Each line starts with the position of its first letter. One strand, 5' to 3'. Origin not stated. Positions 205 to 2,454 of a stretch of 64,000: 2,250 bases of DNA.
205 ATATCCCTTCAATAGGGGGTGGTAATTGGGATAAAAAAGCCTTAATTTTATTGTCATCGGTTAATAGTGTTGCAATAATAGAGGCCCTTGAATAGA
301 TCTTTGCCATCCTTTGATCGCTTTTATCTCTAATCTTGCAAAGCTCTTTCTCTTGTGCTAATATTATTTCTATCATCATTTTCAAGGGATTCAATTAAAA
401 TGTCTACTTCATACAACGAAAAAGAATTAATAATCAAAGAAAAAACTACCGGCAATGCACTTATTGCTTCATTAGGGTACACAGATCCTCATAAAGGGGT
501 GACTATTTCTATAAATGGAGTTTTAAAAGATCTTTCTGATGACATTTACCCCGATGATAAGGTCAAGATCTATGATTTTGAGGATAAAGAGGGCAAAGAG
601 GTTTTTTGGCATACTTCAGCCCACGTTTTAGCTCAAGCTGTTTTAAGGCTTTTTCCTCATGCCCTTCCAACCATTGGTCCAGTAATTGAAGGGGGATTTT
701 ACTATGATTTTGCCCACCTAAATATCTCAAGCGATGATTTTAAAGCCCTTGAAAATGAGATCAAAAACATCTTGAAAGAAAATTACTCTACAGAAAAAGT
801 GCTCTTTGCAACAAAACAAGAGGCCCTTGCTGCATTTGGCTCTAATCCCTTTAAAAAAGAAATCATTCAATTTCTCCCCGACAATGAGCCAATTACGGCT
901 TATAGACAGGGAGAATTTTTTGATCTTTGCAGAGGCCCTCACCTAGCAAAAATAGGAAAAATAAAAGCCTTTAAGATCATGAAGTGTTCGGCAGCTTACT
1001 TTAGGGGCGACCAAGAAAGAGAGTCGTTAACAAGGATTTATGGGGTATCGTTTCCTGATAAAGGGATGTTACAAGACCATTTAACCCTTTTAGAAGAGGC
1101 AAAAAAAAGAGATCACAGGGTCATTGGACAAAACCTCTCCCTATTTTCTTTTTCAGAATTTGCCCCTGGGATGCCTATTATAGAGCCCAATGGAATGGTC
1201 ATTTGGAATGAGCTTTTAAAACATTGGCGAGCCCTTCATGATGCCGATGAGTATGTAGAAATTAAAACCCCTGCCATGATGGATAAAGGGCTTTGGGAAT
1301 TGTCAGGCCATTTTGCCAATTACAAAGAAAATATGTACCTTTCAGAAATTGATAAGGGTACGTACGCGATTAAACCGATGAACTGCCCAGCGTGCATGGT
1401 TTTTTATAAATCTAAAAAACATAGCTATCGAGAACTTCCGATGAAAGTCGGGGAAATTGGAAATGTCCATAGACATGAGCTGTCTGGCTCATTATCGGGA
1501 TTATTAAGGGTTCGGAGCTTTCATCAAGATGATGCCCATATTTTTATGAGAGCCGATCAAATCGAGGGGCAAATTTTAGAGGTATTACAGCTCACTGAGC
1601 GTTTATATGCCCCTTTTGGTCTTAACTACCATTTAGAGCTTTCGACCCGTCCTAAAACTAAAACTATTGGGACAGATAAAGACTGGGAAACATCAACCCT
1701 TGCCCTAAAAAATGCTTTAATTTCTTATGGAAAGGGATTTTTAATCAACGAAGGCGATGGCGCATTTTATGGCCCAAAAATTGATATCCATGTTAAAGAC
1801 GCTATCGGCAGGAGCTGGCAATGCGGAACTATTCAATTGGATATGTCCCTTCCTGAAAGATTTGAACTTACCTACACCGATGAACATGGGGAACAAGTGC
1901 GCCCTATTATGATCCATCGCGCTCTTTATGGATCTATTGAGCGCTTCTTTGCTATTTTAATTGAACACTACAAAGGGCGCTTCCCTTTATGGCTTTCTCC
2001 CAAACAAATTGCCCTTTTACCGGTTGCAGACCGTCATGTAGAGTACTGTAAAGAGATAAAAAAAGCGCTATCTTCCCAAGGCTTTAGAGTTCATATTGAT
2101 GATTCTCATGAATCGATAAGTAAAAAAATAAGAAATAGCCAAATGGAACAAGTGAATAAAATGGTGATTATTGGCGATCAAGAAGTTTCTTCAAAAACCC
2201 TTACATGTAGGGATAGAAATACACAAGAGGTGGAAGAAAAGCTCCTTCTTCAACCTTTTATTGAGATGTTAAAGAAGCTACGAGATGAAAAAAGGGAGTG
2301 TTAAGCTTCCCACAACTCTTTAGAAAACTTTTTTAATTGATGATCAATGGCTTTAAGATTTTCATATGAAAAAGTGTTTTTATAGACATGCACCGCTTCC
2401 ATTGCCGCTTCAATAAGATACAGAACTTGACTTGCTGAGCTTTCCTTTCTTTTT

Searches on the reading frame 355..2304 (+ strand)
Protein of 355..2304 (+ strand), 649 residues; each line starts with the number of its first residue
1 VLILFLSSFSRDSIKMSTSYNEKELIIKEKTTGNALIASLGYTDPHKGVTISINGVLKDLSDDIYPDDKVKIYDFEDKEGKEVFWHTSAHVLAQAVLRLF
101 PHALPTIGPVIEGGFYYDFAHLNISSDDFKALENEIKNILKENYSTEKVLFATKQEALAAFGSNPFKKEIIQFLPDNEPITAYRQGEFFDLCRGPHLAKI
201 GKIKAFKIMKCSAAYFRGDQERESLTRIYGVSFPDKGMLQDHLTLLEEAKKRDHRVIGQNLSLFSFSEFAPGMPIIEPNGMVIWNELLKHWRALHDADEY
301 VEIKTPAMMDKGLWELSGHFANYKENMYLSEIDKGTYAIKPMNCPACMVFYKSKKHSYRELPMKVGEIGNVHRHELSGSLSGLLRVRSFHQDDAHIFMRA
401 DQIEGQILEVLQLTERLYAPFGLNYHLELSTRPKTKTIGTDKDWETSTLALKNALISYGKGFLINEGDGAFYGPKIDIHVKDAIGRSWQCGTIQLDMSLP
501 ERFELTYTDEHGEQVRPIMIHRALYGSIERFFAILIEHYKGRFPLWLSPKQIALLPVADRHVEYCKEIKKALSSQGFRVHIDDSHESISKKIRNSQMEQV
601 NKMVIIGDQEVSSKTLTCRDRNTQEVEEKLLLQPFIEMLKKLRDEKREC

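Call 89: search_protein_families(library=ncbifam, proteins=[window:355-2304:+], max_evalue=1e-10)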
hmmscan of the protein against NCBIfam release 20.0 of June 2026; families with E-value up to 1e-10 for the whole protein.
window:355-2304:+ (649 aa): 10 families
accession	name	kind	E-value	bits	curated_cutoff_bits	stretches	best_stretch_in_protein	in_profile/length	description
TIGR00418.1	thrS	equivalog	6.5e-193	642.7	383.65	1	85-641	1-563/565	threonine--tRNA ligase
NF003068.0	PRK03991.1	equivalog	2.9e-59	201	484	1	277-641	223-590/613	threonine--tRNA ligase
TIGR00408.1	proS_fam_I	equivalog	1e-19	70.8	437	0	472-643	205-385/475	proline--tRNA ligase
TIGR00442.1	hisS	equivalog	1.3e-18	67.1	286.75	0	272-440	5-170/406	histidine--tRNA ligase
NF006625.0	PRK09194.1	equivalog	3.2e-18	66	558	0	494-628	410-548/559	proline--tRNA ligase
NF003211.1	PRK04173.1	equivalog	3e-17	62.6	312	0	542-625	357-441/454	glycine--tRNA ligase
TIGR00389.1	glyS_dimeric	equivalog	2.7e-16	59.3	243.3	0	542-626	464-549/565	glycine--tRNA ligase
NF011500.0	PRK14938.1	equivalog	1e-15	57.6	362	1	541-626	266-351/387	Ser-tRNA(Thr) hydrolase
NF008979.1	PRK12325.1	exception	4.5e-14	52.1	550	0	278-443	44-207/437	proline--tRNA ligase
TIGR00409.1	proS_fam_II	equivalog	4e-12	45.8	306.7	0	298-400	64-166/568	proline--tRNA ligase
